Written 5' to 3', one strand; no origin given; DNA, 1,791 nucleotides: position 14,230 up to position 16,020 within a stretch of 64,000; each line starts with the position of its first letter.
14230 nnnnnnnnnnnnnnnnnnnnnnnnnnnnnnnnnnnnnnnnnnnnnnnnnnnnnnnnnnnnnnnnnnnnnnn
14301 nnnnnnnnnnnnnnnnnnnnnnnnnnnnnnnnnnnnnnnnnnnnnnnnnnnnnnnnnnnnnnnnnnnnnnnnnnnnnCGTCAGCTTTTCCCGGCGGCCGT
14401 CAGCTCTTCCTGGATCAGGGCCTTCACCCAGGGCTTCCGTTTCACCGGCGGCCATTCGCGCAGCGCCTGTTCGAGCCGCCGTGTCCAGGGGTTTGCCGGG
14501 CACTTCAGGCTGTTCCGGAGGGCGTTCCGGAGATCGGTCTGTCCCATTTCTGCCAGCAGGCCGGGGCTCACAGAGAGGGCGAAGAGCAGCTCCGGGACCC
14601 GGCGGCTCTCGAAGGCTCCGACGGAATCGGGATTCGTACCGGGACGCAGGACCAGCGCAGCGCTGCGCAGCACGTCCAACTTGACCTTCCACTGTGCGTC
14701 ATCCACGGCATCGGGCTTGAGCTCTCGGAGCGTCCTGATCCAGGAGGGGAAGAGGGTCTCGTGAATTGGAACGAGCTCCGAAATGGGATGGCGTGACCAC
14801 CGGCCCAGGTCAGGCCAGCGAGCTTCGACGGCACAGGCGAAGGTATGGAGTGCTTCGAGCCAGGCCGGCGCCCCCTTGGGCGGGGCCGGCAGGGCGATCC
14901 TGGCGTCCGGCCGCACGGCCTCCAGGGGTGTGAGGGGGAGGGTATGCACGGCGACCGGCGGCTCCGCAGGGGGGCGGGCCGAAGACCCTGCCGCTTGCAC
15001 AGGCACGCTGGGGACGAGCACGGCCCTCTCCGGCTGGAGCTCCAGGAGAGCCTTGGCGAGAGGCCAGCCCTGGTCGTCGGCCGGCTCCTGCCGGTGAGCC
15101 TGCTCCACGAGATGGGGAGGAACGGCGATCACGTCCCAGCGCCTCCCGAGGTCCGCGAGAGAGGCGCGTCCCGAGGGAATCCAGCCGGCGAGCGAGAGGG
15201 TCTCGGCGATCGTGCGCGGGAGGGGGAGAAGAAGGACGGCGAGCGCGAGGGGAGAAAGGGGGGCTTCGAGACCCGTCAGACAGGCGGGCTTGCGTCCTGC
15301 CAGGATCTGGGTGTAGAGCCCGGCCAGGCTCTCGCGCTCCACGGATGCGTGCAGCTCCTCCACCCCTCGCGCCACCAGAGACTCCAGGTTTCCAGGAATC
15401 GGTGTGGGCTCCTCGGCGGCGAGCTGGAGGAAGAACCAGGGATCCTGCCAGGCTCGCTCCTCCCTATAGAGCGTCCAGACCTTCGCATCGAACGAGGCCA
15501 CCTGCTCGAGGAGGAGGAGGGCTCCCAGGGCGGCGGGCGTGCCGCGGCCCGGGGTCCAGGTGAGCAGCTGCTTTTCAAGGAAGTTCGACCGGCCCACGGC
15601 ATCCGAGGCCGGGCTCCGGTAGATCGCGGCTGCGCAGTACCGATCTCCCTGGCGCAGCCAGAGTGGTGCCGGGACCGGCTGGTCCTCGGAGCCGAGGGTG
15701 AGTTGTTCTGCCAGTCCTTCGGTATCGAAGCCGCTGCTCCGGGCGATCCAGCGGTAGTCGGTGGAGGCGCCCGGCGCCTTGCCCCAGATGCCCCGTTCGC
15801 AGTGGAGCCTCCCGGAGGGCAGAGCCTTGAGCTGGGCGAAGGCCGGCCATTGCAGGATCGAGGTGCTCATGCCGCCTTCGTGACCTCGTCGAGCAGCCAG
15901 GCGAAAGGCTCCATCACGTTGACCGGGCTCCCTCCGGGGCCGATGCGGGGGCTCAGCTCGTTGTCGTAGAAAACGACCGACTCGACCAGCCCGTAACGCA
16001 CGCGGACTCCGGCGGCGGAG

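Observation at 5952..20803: Eight-gene, two-operon GTPase / vWA / Ser-Thr-kinase locus: candidate uncharacterised NTP-dependent conflict system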

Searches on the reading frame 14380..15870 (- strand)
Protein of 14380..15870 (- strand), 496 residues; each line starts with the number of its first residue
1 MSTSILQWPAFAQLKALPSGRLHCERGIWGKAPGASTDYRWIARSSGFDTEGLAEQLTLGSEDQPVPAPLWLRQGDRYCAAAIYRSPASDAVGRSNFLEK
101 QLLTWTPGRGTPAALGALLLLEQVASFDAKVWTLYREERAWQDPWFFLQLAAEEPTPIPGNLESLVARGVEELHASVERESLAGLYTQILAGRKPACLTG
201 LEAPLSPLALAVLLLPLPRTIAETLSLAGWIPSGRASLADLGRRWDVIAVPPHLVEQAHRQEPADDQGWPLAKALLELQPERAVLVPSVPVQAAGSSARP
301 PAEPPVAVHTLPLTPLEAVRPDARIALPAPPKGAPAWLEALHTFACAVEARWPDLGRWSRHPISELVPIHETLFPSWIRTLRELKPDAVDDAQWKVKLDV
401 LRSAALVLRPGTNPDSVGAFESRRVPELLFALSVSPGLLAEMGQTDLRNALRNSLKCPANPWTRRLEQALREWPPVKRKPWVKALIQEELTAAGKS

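Call 3: search_protein_families(library=pfam, proteins=[window:14380-15870:-], max_evalue=0.01)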
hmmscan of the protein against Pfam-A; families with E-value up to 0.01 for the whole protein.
window:14380-15870:- (496 aa): 0 families

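Call 5: search_protein_families(library=ncbifam, proteins=[window:14380-15870:-], max_evalue=1)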
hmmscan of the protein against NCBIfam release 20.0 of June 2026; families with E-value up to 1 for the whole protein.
window:14380-15870:- (496 aa): 1 family
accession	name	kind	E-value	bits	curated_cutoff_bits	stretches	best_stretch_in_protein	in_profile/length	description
TIGR03898.1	lanti_MRSA_kill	subfamily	0.18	11.8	23.5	1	139-161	4-26/44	mersacidin/lichenicidin family type 2 lantibiotic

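Call 6: search_protein_families(library=padloc, proteins=[window:14380-15870:-], max_evalue=1)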
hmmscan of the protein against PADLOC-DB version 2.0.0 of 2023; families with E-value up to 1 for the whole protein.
window:14380-15870:- (496 aa): 0 families

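Call 7: search_protein_families(library=pfam, proteins=[window:14380-15870:-], max_evalue=10)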
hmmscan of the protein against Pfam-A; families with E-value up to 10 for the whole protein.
window:14380-15870:- (496 aa): 0 families

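Call 36: find_homologous_proteins(query=window:14380-15870:-, max_evalue=0.001)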
Query window:14380-15870:- (496 aa): 57 proteins with E <= 0.001 among 8000 candidates.
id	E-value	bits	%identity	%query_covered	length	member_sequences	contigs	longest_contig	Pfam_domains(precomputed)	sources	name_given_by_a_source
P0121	0.0e+0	1105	100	100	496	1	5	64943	-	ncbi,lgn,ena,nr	ncbi:MAG TPA: hypothetical protein DD490_21550 [Acidobacteria bacterium]|nr:hypothetical protein [Ac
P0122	3.5e-230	783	74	100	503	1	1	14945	-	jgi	jgi:hypothetical protein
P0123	2.0e-216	738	72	100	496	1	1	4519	-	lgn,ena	-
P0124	8.9e-162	558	57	99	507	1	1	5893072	-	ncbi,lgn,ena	-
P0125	4.4e-146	506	56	99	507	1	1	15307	-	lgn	-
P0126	9.1e-142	492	55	99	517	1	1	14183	-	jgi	jgi:hypothetical protein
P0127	1.8e-140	487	54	99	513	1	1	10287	-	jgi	jgi:hypothetical protein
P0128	4.0e-135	470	52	99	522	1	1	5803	-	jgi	jgi:hypothetical protein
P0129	3.1e-126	440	50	99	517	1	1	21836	-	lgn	-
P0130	2.9e-117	411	47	99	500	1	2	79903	-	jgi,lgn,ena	-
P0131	5.8e-116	406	48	99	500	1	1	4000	-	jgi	jgi:hypothetical protein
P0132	1.2e-105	372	47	96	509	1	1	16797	-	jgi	jgi:hypothetical protein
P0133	4.5e-104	367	47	99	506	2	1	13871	-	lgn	-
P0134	3.3e-95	338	42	99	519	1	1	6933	-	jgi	jgi:hypothetical protein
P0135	3.2e-92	328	44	98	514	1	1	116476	-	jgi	jgi:hypothetical protein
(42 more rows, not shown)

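Call 41: search_solved_structures(query=A5, max_evalue=10)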
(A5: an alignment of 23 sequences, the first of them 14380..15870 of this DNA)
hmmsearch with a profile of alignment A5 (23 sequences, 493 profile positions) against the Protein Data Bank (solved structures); distinct sequences matched with E-value up to 10: 5.
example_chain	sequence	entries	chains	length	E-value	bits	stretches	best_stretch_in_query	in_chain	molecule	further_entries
7kki_A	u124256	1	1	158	0.2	14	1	262-362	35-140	Transcriptional regulator, MarR family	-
7kfo_A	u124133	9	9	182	0.28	13.6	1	262-362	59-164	Transcriptional regulator, MarR family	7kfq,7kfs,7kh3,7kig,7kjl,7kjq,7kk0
8gtf_k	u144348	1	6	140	0.33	13.3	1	209-283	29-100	Terminator protein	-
7krh_A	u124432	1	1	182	0.33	13.3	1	262-362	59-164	Transcriptional regulator, MarR family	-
8fz8_A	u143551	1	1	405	1.1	11.6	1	183-217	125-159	Cytochrome P450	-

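Call 44: predict_structure(alignment_id=A6)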
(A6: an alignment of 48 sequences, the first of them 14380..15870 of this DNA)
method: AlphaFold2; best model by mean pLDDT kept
length: 496 residues; sequences in the alignment: 48
mean_pLDDT: 88.9   pTM: 0.68
mean pLDDT of the five models: 88.9, 88.4, 87.7, 87.3, 86.9
residues with pLDDT >= 90: 330; 70-90: 125; 50-70: 25; < 50: 16
segments of 3 or more residues with pLDDT < 50: 291-306
pLDDT, mean of each block of 10 residues (from residue 1): 86 89 92 85 93 82 77 94 92 90 93 96 93 90 91 73 95 96 95 92 96 97 96 79 91 85 79 97 75 42 52 78 89 94 94 86 92 96 92 96 96 91 97 94 96 95 94 95 98 89
secondary structure, 60 per line:
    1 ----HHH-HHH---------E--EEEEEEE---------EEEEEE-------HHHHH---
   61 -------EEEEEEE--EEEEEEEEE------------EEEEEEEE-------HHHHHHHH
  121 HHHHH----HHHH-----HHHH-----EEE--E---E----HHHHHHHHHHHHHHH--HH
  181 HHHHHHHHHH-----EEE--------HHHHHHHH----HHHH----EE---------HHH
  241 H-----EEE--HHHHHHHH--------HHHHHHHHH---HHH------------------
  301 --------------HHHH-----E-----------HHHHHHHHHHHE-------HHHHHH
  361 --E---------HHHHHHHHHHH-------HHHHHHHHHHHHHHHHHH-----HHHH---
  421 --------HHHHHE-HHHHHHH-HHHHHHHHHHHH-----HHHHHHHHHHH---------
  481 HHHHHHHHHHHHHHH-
elements in order: E24-30 E40-45 H53-57 E68-74 E77-85 E98-105 H113-125 H130-133 H139-142 E148-150 H162-176 H179-190 E196-198 H207-214 H219-222 H238-241 E247-249 H252-259 H268-276 H315-318 H336-346 H355-360 H373-383 H391-408 H414-417 H429-433 H436-442 H444-455 H461-471 H481-495

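Call 46: fold_search(model_id=the predicted structure, library=pdb)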
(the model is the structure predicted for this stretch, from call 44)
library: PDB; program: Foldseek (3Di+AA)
matches with E <= 10: 817; with E <= 0.001: 0
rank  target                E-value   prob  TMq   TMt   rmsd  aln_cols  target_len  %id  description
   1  9t0n                  3.5e-03  0.99  0.29  0.40   8.5       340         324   13  Crystal structure of TagF (ACIAD2683) from Acinetobacter baylyi ADP1 (released 2025-11-12)
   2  6iz8_C                1.1e-02  0.99  0.17  0.32   8.6       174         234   17  Crystal Structure of TagF from Pseudomonas aeruginosa (released 2019-12-18)
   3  6iz8_B                1.8e-02  0.87  0.14  0.27   8.9       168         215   12  Crystal Structure of TagF from Pseudomonas aeruginosa (released 2019-12-18)
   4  6iz8_A                2.2e-02  0.97  0.17  0.32   6.5       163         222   18  Crystal Structure of TagF from Pseudomonas aeruginosa (released 2019-12-18)
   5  8p0v_M                3.9e-02  0.72  0.22  0.27  10.5       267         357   12  Structure of the human Commander complex coiled coils, DENND10 and partial Retriever subcomplex (released 2024-03-20)
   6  6iz8_D                8.2e-02  0.87  0.16  0.31   6.3       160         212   19  Crystal Structure of TagF from Pseudomonas aeruginosa (released 2019-12-18)
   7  7t3a_B                2.5e-01  0.75  0.17  0.22  11.6       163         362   13  GATOR1-RAG-RAGULATOR - Inhibitory Complex (released 2022-04-06)
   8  4afi_B                3.9e-01  0.30  0.13  0.33  12.8       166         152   10  Complex between Vamp7 longin domain and fragment of delta-adaptin from AP3 (released 2012-05-30)
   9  7t3b_B                4.1e-01  0.69  0.16  0.21   5.9       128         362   12  GATOR1-RAG-RAGULATOR - GAP Complex (released 2022-04-06)
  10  8adl_S                4.1e-01  0.57  0.16  0.19   5.9       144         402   12  Cryo-EM structure of the SEA complex (released 2022-11-02)
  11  6ulg_N                4.4e-01  0.23  0.13  0.14  19.2       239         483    9  Cryo-EM structure of the FLCN-FNIP2-Rag-Ragulator complex (released 2019-11-20)
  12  9v0j_A                4.6e-01  0.57  0.15  0.20   8.9       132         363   11  Cryo-EM structure of GATOR1-KICSTOR complex (released 2025-11-12)
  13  9h4q_T                4.8e-01  0.60  0.16  0.19   6.2       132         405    9  Cryo-EM structure of the SEAC wing - EGOC (released 2025-11-05)
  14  4afi_A                6.1e-01  0.28  0.14  0.34  11.2       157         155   10  Complex between Vamp7 longin domain and fragment of delta-adaptin from AP3 (released 2012-05-30)
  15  1xmz_C                8.3e-01  0.07  0.08  0.18  14.5       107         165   13  Crystal structure of the dark state of kindling fluorescent protein kfp from anemonia sulcata (released 2005-04-19)
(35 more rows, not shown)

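Call 73: find_encoding_contigs(protein=P0124, flank=10000, max_places=1)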
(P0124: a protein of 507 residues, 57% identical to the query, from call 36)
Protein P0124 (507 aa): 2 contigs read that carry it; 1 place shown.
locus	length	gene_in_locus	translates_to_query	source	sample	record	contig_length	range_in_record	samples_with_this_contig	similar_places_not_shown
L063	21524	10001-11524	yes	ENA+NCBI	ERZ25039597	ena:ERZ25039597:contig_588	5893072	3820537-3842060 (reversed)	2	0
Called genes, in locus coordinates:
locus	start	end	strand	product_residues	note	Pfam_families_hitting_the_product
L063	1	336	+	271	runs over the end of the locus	PF00005:ABC_tran, PF13175:AAA_15 (faint), PF13304:AAA_21 (weak)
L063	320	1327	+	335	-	PF02277:DBI_PRT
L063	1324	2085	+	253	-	PF02654:CobS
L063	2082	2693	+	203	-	PF00300:His_Phos_1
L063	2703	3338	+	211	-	PF01545:Cation_efflux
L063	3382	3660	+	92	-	PF14542:Acetyltransf_CG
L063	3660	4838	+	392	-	PF00155:Aminotran_1_2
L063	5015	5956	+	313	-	PF00069:Pkinase, PF07714:PK_Tyr_Ser-Thr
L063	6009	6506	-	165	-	-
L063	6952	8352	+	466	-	-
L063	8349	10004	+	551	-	PF19993:DO-GTPase2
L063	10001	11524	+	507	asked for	-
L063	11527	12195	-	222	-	-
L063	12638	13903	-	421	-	-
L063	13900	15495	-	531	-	-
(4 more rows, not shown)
